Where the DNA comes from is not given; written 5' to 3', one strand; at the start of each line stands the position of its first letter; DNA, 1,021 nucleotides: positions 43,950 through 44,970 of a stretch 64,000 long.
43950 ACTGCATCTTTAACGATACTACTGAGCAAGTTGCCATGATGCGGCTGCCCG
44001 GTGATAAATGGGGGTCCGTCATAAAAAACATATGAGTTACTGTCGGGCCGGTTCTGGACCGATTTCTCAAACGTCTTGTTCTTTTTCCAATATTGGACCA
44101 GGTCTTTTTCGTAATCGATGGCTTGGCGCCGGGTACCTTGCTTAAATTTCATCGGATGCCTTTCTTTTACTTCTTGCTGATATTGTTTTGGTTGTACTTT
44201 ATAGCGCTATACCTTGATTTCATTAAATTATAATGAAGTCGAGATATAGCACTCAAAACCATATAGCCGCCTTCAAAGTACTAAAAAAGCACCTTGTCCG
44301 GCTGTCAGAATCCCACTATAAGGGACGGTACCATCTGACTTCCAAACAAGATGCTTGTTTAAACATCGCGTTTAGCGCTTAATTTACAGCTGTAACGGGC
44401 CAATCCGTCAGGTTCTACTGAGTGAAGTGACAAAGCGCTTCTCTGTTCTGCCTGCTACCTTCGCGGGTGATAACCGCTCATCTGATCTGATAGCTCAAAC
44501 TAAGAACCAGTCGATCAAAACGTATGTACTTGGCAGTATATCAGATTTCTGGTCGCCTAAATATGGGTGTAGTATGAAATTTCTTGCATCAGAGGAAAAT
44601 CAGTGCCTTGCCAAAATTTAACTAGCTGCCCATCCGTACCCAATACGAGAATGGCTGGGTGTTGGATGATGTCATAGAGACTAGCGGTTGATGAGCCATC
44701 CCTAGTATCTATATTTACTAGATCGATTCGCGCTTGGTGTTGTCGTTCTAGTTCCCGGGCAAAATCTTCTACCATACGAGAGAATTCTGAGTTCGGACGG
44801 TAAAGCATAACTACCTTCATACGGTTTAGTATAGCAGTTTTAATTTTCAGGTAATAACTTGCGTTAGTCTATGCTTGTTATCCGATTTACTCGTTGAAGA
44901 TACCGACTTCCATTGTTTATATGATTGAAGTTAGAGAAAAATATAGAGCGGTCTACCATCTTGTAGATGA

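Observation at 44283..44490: ileS T-box riboswitch with the specifier in the terminal loop of an ultrashort Stem I and a non-canonical expression platform, placed behind a leaderless small gene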

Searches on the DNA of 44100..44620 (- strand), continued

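Call 42: search_with_rna_model(model_id=R1, sources=[window, L001, L002, L003, L004, L006, L007, L008, L009, L012, L013, L014, L015, L017, L018, L020, L021, L022, L023, L024, L025, L027, L028, L029, L031, L032, L033, L034, L035, L037, L038, L039, L040, L041, L042, L045, L046, L047, L048, L049, L050, L051, L052, L054, L056, L057, L058, L060, L061, L062, L063, L064, L065, L066, L067, L068, L069, L070, L071, L072, L073, L076, L077, L078, L079, L080], max_evalue=1e-11, make_alignment=true)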
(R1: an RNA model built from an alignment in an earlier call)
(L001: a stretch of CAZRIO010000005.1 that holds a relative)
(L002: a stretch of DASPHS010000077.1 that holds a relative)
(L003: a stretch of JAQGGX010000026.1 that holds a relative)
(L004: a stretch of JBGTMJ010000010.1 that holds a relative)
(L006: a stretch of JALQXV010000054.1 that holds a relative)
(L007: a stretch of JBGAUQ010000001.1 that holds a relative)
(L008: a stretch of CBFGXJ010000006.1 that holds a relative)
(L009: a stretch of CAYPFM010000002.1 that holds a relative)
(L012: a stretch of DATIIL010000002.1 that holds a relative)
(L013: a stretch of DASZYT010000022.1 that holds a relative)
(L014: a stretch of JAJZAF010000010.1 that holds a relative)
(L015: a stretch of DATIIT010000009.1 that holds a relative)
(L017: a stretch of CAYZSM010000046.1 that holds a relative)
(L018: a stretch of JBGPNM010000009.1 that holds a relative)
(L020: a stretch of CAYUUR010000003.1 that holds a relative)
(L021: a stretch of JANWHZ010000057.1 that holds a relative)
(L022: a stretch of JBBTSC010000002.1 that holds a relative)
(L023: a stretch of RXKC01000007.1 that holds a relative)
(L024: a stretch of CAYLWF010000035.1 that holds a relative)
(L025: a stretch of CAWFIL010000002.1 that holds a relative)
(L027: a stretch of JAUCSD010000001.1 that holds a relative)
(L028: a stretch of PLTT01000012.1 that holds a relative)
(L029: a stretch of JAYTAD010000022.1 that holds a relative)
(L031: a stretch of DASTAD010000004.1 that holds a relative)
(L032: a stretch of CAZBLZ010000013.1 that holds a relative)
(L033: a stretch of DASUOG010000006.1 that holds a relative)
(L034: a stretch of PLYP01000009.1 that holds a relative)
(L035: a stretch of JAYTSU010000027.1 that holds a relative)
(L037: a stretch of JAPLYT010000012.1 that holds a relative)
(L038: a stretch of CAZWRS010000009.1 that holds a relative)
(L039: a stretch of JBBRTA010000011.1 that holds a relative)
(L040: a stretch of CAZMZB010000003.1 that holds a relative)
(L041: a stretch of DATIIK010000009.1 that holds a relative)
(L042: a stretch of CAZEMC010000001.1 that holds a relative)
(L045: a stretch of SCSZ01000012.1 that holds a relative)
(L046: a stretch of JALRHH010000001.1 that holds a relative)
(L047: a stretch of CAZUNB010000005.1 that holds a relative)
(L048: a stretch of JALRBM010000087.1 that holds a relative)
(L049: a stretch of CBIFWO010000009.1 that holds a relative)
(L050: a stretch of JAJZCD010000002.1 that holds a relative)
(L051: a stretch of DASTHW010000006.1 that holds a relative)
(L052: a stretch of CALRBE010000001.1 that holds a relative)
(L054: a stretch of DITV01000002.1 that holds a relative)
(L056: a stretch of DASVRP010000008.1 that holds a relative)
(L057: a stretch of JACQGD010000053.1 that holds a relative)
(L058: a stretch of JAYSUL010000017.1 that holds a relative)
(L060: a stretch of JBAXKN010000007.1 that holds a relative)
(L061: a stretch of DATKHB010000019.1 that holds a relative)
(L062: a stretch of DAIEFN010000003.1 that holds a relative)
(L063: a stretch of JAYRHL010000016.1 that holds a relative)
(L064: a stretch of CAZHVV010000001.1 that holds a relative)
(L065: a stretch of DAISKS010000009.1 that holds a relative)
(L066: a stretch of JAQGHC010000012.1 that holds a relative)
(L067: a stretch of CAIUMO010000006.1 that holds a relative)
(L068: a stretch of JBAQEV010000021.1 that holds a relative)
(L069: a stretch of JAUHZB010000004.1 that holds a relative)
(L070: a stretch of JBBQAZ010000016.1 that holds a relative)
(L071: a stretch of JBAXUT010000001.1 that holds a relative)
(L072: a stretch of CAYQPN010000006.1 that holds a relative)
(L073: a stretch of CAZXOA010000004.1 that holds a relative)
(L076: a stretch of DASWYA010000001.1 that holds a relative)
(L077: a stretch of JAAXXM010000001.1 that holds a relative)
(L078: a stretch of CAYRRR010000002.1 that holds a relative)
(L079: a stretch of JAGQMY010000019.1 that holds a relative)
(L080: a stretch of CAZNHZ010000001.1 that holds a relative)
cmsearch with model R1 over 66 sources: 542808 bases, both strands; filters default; matches with E-value up to 1e-11: 66.
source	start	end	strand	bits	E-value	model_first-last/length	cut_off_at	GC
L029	2304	2478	+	162.7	1.8e-34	1-177/177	no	0.42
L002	2291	2465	+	160.8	4.9e-34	1-177/177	no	0.46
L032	2276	2458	+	155.2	9.3e-33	1-177/177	no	0.47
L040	2292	2464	+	152.7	3.4e-32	1-177/177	no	0.42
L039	2305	2480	+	152.5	3.9e-32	1-177/177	no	0.45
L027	2265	2440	+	151.9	5.1e-32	1-177/177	no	0.47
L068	2299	2479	+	151.8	5.4e-32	1-177/177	no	0.4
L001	2307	2482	+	151.5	6.3e-32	1-177/177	no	0.46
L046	2142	2314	+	151.5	6.4e-32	1-177/177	no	0.46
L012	1774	1946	+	150.8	9.4e-32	1-177/177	no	0.53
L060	2309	2483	+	150.7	9.5e-32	1-177/177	no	0.41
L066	2301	2477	+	150.5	1.1e-31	1-177/177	no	0.46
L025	2298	2486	+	149.7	1.7e-31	1-177/177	no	0.49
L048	2241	2412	+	148.2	3.6e-31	1-177/177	no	0.51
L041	2273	2463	+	147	6.7e-31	1-177/177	no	0.5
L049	1487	1662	+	146.6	8.2e-31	1-177/177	no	0.49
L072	2298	2482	+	145.7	1.3e-30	1-177/177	no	0.39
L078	1969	2133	+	143.4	4.3e-30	1-177/177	no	0.55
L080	1128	1297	+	142.6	6.7e-30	1-177/177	no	0.47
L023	1946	2131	+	141.8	1e-29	1-177/177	no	0.47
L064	1778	1950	+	141.6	1.1e-29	1-177/177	no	0.46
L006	2267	2455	+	141.2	1.4e-29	1-177/177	no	0.39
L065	2310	2482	+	140.3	2.1e-29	1-177/177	no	0.45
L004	2252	2432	+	140.3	2.2e-29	1-177/177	no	0.49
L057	1761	1931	+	140.2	2.3e-29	1-177/177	no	0.49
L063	2311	2482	+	139.7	3e-29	1-177/177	no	0.5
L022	2315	2486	+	139.7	3.1e-29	1-177/177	no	0.41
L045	2309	2481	+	139.1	4e-29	1-177/177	no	0.46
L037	2306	2483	+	136.5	1.6e-28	1-177/177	no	0.46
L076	2312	2482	+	136.4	1.7e-28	1-177/177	no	0.47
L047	987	1177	+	135.9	2.1e-28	1-177/177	no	0.4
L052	2295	2485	+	135.6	2.5e-28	1-177/177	no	0.37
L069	2293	2471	+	135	3.5e-28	1-177/177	no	0.42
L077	2287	2473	+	135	3.5e-28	1-177/177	no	0.4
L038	2292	2480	+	131.2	2.6e-27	1-177/177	no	0.51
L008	1742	1926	+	129.8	5.3e-27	1-177/177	no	0.5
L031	2299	2481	+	125.2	5.7e-26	1-177/177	no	0.44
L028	2300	2474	+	124.8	7e-26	1-177/177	no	0.48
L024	665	861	+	124.7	7.4e-26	1-177/177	no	0.51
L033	2303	2489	+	124.5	8.2e-26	1-177/177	no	0.49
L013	2309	2481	+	123.2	1.6e-25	1-177/177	no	0.51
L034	2302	2479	+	122.7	2.1e-25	1-177/177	no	0.48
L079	2302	2476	+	121.1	4.8e-25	1-177/177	no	0.4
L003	2282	2483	+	120.9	5.3e-25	1-177/177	no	0.45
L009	2274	2474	+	120.8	5.8e-25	1-177/177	no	0.46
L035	432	598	+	120.6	6.5e-25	1-177/177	no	0.42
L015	2298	2477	+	118.3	2.2e-24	1-177/177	no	0.56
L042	2268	2477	+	115.3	1e-23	1-177/177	no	0.46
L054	2310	2478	+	114.8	1.3e-23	1-177/177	no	0.5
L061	2309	2484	+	111.1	9e-23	1-177/177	no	0.42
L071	1790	1936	+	109.9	1.7e-22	1-177/177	no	0.38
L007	2316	2484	+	109.5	2.1e-22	1-177/177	no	0.54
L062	2284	2476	+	109.1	2.5e-22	1-177/177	no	0.4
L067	2306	2478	+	104.3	3e-21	1-177/177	no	0.4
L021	2311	2484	+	104.3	3.1e-21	1-177/177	no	0.53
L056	1668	1888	+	103.8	4e-21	1-177/177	no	0.55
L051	2291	2485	+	103.8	4.1e-21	1-177/177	no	0.5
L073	2318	2479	+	102.5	7.8e-21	1-177/177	no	0.49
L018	2306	2482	+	100.1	2.9e-20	1-177/177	no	0.54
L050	1712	1959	+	99.4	3.9e-20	1-177/177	no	0.48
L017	950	1135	+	97.4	1.1e-19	1-177/177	no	0.57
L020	2319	2482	+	82.1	3.3e-16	1-177/177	no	0.51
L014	2281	2456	+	72.5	5e-14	1-177/177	no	0.5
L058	1614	1780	+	66.6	1.1e-12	1-177/177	no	0.48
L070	2306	2474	+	66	1.5e-12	1-177/177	no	0.44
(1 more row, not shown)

Alignment A2: 66 matches aligned to the model, 333 columns, each read 5' to 3' on its own strand. Consensus structure (alignment columns), stored with it:
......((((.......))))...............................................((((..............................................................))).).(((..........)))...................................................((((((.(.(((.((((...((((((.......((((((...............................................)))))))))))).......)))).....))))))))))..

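Call 46: search_with_rna_model(model_id=R1, sources=[L081, L082, L083, L084, L085, L086, L087, L088, L089, L090, L091, L092, L093, L094, L095, L096, L097, L098, L099, L100, L101, L102, L103, L104, L105, L106, L107, L108, L109, L110, L111, L112, L113, L114, L115, L116, L117, L118, L119, L120, L121, L122, L123, L124, L125, L126, L127, L128, L129, L130, L131, L132, L133, L134, L135, L136, L137, L138, L139, L140, L141, L142, L143, L144, L145, L146, L147, L148, L149, L150, L151, L152, L153, L154, L155, L156, L157, L158, L159, L160], max_evalue=0.001)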
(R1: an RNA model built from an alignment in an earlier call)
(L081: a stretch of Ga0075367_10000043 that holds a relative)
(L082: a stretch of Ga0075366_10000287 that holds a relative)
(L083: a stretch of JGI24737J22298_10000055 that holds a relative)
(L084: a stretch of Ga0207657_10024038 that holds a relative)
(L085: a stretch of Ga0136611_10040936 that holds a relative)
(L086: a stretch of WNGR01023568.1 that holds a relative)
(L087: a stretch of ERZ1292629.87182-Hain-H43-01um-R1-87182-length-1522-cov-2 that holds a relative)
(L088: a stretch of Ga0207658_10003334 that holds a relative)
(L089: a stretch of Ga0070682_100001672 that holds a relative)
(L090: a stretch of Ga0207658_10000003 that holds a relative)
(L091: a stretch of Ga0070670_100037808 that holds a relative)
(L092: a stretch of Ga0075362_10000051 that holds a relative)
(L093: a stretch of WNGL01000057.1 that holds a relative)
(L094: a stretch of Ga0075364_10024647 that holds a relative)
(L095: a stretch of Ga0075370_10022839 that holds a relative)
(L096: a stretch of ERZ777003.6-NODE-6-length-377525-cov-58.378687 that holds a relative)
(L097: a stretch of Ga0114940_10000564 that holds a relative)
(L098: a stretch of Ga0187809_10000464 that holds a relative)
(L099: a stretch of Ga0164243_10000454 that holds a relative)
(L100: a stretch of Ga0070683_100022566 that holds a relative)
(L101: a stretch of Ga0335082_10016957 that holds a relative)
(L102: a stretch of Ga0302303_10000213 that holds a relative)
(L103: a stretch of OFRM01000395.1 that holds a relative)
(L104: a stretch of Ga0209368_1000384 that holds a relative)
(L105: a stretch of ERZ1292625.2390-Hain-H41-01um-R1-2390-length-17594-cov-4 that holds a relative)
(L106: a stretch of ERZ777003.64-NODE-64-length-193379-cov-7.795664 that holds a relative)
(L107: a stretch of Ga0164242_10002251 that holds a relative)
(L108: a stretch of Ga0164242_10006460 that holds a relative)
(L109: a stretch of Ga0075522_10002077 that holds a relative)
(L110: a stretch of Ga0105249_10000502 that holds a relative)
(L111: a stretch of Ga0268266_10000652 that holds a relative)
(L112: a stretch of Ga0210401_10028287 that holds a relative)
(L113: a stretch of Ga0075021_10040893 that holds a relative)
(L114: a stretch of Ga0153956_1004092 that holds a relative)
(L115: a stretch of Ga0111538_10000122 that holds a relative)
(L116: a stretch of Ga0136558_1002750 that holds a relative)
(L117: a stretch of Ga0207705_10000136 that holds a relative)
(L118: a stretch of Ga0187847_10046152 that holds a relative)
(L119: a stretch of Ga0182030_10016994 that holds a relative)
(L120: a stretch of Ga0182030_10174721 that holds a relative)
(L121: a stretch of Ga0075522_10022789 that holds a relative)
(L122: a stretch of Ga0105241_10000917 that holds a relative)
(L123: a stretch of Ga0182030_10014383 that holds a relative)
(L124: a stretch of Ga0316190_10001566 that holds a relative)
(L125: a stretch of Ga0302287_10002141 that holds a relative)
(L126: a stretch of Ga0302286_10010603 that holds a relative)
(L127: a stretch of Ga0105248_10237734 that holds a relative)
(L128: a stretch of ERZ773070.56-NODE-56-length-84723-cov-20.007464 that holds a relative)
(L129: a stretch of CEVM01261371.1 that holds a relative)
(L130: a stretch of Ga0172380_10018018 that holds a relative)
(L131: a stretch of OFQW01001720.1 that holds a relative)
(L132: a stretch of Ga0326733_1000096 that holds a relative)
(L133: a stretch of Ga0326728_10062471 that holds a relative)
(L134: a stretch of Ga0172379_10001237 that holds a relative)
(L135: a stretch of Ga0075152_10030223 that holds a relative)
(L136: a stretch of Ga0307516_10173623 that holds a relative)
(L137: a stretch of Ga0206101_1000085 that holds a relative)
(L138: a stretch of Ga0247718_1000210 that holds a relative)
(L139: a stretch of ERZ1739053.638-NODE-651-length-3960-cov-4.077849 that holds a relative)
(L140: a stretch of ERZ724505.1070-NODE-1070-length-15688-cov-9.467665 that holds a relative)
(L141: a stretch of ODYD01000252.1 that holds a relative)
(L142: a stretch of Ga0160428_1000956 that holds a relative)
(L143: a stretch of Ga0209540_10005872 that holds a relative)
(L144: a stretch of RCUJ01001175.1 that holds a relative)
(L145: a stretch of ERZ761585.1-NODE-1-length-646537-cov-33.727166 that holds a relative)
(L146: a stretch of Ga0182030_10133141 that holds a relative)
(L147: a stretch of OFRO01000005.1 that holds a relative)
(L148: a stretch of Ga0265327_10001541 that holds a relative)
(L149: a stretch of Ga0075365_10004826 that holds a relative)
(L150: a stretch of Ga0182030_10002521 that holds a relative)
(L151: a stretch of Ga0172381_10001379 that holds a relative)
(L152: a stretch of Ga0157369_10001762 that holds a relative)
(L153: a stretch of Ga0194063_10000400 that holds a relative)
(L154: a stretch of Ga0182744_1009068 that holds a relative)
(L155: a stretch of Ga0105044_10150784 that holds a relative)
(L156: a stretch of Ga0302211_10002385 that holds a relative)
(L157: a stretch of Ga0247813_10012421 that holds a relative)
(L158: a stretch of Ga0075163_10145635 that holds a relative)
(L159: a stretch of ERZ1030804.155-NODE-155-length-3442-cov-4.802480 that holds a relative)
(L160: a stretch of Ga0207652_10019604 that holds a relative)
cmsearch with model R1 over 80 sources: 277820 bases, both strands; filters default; matches with E-value up to 0.001: 72.
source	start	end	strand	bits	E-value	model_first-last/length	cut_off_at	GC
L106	1312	1483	+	161.6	1.7e-34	1-177/177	no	0.46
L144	1302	1474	+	160.6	2.9e-34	1-177/177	no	0.46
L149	785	957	+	157.4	1.5e-33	1-177/177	no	0.47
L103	1300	1479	+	156.2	2.8e-33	1-177/177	no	0.43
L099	1306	1475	+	155.3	4.6e-33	1-177/177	no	0.45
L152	804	981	+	154.2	7.9e-33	1-177/177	no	0.48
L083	768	938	+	150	7e-32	1-177/177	no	0.46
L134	753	942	+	148.7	1.4e-31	1-177/177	no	0.42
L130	1305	1480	+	146.6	4.2e-31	1-177/177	no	0.46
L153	1305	1480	+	146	5.9e-31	1-177/177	no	0.39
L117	1192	1374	+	145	9.6e-31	1-177/177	no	0.52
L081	1301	1483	+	144.7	1.1e-30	1-177/177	no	0.53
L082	1134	1316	+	144.7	1.1e-30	1-177/177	no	0.53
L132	1290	1476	+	143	2.8e-30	1-177/177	no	0.46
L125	1294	1479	+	142.4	3.8e-30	1-177/177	no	0.47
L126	1294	1479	+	142.4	3.8e-30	1-177/177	no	0.47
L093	1307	1484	+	141.5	6.1e-30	1-177/177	no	0.49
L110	1291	1480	+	141.4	6.3e-30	1-177/177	no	0.49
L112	407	583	+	141.3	6.8e-30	1-177/177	no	0.4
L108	1274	1465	+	141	7.7e-30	1-177/177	no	0.46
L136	360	530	+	140.1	1.3e-29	1-177/177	no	0.54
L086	1307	1484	+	139.6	1.6e-29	1-177/177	no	0.48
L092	1301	1480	+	138.9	2.3e-29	1-177/177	no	0.48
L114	979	1146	+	138.2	3.4e-29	1-177/177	no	0.51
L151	1289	1479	+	136.9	6.8e-29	1-177/177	no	0.47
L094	232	407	+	136.8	6.9e-29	1-177/177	no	0.44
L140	1311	1477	+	136.5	8e-29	1-177/177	no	0.49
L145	1308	1478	+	135.8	1.2e-28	1-177/177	no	0.44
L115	393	571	+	135.1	1.7e-28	1-177/177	no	0.49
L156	1307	1479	+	133.4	4e-28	1-177/177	no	0.51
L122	1297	1476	+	132.6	6.1e-28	1-177/177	no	0.49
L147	538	701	+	132.4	6.8e-28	1-177/177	no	0.49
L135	566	746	+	130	2.4e-27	1-177/177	no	0.5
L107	1303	1478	+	129.5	3.2e-27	1-177/177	no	0.53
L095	1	169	+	129.3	3.5e-27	6-177/177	5'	0.49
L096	1267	1479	+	128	6.9e-27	1-177/177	no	0.51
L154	1301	1478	+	127.1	1.1e-26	1-177/177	no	0.48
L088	752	917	+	126.6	1.4e-26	1-177/177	no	0.51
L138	1306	1478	+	126.4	1.6e-26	1-177/177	no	0.47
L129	1285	1460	+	126.3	1.6e-26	1-177/177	no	0.5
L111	718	918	+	125.9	2e-26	1-177/177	no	0.47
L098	1312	1480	+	125.1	3.1e-26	1-177/177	no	0.51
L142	1275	1467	+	123.5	7.2e-26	1-177/177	no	0.39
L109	1305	1474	+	122.7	1.1e-25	1-177/177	no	0.56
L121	1293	1477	+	122.5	1.2e-25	1-177/177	no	0.41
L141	1281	1478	+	121.4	2.1e-25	1-177/177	no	0.5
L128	1281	1478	+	121.2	2.4e-25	1-177/177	no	0.49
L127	736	956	+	119.2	6.7e-25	1-177/177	no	0.48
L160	798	988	+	118.3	1.1e-24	1-177/177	no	0.5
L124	1299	1484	+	116.9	2.3e-24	1-177/177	no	0.45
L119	1297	1472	+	116.4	2.9e-24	1-177/177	no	0.45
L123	1294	1483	+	115.9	3.7e-24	1-177/177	no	0.43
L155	1292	1470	+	115.2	5.5e-24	1-177/177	no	0.39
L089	1320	1485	+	113.2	1.6e-23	1-177/177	no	0.51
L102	1296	1475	+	112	2.8e-23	1-177/177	no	0.44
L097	1236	1453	+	111.7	3.4e-23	1-177/177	no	0.44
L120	1305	1486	+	106.5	5.1e-22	1-177/177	no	0.48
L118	409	608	+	105.3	9.5e-22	1-177/177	no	0.42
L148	1291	1476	+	102.1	5e-21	1-177/177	no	0.52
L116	1314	1484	+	92.5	7.3e-19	1-177/177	no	0.47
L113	808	1005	+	88.9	4.8e-18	1-177/177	no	0.51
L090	1233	1457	+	86.2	2e-17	1-177/177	no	0.56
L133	1315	1478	+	81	3.1e-16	1-177/177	no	0.5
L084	325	476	+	79.6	6.2e-16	1-177/177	no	0.53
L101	1321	1483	+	75.2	6.2e-15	1-177/177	no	0.55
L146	1099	1266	+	74.6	8.6e-15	1-177/177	no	0.51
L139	1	90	+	73.2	1.8e-14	85-177/177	5'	0.39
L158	1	81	+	63.3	3.1e-12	95-177/177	5'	0.43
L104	1248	1388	+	62.7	4.2e-12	1-177/177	no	0.59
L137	769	943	+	54.6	2.9e-10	1-177/177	no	0.42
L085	1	117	+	42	2e-07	33-177/177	5'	0.5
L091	1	90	+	31.4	5.1e-05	92-177/177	5'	0.53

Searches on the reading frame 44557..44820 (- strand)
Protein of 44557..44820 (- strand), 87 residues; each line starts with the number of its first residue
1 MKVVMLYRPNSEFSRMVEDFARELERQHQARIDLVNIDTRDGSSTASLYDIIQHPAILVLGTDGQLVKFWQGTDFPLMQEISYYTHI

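Call 5: search_protein_families(library=pfam, proteins=[window:44557-44820:-])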
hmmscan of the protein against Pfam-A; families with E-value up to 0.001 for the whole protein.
window:44557-44820:- (87 aa): 0 families

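Call 6: search_protein_families(library=ncbifam, proteins=[window:44557-44820:-], max_evalue=0.01)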
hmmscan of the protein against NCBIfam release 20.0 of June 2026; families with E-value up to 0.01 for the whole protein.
window:44557-44820:- (87 aa): 0 families

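Call 57: search_protein_families(library=pfam, proteins=[window:44557-44820:-], max_evalue=10)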
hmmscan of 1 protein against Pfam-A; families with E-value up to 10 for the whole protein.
window:44557-44820:- (87 aa): 1 family
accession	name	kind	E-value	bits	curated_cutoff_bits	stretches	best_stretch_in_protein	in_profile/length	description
PF00085.26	Thioredoxin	-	0.011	16.2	23.5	1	15-72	34-90/103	Thioredoxin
